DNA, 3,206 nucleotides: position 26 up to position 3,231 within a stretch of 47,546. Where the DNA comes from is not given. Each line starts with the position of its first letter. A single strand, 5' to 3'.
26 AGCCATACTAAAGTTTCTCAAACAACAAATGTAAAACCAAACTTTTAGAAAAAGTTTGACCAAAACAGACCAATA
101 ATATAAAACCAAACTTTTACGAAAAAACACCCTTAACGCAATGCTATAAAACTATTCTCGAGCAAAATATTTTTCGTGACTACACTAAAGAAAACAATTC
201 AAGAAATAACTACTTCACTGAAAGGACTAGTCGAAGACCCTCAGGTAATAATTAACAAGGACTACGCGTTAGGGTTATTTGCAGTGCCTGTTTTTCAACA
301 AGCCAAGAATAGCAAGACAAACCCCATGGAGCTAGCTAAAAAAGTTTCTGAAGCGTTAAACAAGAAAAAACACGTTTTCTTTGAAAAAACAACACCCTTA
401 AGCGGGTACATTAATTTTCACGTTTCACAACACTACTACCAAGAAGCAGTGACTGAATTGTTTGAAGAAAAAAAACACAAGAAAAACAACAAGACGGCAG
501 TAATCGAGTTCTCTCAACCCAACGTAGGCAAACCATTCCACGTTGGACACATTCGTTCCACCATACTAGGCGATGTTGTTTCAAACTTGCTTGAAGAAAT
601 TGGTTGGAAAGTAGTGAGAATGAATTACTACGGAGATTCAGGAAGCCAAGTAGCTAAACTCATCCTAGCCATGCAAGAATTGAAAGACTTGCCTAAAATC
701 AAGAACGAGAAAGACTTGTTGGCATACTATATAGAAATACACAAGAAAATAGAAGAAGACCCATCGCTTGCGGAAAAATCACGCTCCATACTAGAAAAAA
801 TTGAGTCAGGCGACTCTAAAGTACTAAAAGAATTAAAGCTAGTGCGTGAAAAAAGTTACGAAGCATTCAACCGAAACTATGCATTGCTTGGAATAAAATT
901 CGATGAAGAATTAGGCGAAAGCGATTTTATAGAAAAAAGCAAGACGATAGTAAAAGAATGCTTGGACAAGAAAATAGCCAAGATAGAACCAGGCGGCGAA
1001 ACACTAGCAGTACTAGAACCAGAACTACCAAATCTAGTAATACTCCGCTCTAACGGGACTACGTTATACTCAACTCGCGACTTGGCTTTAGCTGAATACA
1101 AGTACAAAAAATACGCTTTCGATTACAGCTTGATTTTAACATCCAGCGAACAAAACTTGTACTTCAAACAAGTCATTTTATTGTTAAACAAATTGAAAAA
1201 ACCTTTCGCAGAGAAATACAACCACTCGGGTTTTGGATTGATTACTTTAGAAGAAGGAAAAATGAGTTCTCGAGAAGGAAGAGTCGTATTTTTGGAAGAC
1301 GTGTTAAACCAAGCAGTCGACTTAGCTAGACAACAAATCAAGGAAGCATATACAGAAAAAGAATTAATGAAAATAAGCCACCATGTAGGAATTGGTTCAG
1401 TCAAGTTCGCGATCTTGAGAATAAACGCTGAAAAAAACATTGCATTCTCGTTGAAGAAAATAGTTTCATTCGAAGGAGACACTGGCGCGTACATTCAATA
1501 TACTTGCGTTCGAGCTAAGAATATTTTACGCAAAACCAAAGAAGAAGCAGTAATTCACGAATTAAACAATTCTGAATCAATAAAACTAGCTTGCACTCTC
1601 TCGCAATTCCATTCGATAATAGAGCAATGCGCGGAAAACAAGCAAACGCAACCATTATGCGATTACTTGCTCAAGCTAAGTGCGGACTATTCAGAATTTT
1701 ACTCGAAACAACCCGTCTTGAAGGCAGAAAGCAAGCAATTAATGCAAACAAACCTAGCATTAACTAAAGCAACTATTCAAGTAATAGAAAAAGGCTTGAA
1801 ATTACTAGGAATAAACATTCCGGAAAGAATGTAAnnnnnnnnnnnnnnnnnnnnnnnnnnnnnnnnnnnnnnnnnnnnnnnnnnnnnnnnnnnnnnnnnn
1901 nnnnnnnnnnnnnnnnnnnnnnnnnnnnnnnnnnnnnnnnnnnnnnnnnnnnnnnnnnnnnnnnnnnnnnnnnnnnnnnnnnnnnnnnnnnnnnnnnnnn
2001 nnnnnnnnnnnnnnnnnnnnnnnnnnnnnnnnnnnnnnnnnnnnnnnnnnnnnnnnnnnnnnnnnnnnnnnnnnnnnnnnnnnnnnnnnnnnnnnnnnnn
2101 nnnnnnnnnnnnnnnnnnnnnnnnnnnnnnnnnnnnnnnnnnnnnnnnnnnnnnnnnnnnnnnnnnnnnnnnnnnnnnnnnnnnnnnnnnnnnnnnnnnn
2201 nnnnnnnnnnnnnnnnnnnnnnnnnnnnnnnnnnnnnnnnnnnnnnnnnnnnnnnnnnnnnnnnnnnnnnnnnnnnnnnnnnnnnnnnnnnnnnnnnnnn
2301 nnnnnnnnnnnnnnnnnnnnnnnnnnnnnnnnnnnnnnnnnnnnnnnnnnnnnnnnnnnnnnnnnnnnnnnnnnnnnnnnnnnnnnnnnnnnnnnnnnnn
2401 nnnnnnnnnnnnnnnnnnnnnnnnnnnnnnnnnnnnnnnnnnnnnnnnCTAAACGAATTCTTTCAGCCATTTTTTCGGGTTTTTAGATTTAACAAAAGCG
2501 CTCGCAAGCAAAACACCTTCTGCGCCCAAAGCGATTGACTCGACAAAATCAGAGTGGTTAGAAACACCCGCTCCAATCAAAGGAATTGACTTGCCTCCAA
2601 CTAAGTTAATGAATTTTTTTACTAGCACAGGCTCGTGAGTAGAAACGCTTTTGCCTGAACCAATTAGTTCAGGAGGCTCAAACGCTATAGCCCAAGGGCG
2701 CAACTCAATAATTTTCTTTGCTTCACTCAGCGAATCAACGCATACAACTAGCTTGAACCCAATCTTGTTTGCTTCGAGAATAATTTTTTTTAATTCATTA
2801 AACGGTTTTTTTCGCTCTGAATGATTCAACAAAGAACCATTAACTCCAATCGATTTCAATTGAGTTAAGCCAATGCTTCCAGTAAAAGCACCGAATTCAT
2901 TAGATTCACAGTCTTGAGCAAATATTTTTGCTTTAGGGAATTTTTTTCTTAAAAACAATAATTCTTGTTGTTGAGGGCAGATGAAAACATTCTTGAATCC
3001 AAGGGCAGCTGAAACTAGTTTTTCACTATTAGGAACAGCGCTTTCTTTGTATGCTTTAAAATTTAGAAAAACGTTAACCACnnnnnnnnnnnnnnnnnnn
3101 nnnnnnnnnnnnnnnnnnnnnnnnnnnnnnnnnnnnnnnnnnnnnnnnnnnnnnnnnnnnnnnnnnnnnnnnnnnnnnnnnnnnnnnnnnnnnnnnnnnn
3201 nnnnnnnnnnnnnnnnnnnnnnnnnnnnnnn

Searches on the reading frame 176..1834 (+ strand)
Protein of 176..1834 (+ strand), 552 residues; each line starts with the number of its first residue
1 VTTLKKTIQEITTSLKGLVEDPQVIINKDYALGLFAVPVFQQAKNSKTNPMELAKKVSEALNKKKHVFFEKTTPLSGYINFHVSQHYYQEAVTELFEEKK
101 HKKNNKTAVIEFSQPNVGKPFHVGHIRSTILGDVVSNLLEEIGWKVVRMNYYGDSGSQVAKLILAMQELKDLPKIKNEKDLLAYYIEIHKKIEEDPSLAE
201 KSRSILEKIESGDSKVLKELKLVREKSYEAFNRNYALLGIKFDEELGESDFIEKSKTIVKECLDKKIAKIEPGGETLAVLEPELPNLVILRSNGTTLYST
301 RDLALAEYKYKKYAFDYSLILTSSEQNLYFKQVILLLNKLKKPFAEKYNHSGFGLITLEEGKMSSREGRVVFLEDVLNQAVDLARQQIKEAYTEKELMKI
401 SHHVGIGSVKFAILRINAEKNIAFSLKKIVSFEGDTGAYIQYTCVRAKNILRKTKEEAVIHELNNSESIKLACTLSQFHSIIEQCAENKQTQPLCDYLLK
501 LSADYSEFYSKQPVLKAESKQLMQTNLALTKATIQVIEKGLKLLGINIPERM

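Call 11: search_protein_families(library=pfam, proteins=[window:176-1834:+])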
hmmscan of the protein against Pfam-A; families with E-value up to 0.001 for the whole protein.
window:176-1834:+ (552 aa): 5 families
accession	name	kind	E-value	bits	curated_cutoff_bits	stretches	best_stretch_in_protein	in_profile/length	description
PF00750.26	tRNA-synt_1d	-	2.4e-67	227.8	23.3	1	99-425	13-348/349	tRNA synthetases class I (R), catalytic domain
PF05746.21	DALR_1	-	1.1e-26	93.6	22.3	1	440-552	1-117/117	DALR anticodon binding domain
PF03485.21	Arg_tRNA_synt_N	-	3.6e-10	40.7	21.5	1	4-82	3-84/85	Arginyl tRNA synthetase N terminal domain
PF01406.26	tRNA-synt_1e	-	5.9e-05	23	27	0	114-274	16-127/301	tRNA synthetases class I (C) catalytic domain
PF00133.28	tRNA-synt_1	-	0.00068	18.9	22.7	0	94-146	10-63/414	tRNA synthetases class I (I, L, M and V)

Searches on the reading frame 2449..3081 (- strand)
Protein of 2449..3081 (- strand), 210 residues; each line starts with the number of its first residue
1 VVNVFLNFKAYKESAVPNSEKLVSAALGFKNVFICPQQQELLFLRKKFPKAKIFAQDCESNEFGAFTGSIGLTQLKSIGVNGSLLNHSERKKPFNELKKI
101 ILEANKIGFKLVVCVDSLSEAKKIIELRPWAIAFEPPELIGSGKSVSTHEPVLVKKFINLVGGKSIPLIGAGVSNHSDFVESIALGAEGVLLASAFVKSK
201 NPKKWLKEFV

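Call 63: search_protein_families(library=pfam, proteins=[window:2449-3081:-], max_evalue=0.001)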
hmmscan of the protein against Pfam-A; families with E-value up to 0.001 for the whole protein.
window:2449-3081:- (210 aa): 2 families
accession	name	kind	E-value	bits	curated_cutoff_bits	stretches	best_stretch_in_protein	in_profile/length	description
PF00121.24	TIM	-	2.4e-29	103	20.1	1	4-201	3-237/245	Triosephosphate isomerase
PF05690.20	ThiG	-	1.7e-05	24.8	23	1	109-204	124-215/247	Thiazole biosynthesis protein ThiG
